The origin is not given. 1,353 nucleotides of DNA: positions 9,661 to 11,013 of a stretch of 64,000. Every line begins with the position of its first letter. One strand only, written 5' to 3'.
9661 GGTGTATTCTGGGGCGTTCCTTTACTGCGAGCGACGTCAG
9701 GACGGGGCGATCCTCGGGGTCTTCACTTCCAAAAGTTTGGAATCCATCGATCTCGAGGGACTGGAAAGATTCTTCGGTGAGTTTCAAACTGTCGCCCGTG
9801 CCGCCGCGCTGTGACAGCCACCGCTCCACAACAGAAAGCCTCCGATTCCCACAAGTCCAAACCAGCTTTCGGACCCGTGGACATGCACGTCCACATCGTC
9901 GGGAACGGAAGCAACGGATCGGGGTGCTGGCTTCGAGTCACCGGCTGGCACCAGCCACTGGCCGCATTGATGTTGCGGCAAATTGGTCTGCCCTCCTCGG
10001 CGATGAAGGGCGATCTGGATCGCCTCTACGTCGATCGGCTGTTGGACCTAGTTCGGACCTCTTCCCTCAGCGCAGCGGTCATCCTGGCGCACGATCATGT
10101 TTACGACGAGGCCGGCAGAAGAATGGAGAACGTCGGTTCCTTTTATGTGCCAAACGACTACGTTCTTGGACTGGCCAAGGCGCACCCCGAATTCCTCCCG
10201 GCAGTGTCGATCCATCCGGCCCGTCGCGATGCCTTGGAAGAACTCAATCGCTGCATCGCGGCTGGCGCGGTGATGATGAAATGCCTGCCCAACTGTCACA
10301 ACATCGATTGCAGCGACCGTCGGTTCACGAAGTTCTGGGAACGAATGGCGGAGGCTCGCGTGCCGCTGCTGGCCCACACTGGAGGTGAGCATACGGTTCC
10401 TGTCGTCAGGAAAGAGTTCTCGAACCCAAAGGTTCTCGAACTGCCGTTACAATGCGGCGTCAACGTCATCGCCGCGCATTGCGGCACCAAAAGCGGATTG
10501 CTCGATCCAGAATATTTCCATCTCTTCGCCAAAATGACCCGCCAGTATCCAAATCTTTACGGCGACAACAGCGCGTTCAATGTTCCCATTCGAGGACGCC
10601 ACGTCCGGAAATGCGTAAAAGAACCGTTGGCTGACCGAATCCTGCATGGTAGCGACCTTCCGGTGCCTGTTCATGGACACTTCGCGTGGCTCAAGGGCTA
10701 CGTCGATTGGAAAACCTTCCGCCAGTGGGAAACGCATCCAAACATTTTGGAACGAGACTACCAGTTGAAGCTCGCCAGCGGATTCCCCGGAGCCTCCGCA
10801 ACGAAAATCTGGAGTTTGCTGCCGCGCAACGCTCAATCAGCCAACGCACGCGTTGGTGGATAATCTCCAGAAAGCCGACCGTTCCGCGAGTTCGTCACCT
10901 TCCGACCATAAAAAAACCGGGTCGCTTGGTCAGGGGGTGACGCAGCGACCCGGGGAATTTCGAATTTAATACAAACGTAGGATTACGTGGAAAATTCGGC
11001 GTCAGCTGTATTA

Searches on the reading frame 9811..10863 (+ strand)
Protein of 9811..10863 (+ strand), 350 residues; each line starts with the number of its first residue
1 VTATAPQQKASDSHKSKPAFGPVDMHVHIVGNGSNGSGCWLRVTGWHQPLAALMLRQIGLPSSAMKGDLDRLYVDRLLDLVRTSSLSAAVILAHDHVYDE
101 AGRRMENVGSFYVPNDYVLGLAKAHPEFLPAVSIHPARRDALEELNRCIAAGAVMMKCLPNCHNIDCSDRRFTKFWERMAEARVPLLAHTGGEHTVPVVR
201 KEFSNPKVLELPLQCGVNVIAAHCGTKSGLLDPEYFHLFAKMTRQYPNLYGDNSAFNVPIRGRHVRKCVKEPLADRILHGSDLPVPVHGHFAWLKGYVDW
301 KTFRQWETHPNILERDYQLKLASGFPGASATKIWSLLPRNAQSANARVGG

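Call 5: search_protein_families(library=pfam, proteins=[window:9811-10863:+])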
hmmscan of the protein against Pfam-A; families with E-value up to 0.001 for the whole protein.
window:9811-10863:+ (350 aa): 1 family
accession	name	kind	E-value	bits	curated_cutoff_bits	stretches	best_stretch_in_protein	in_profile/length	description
PF04909.20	Amidohydro_2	-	2.4e-16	60.8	26.4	1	89-289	41-253/289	Amidohydrolase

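Call 26: search_protein_families(library=ncbifam, proteins=[window:9811-10863:+], max_evalue=1e-10)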
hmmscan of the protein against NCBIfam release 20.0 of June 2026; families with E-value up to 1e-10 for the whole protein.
window:9811-10863:+ (350 aa): 0 families
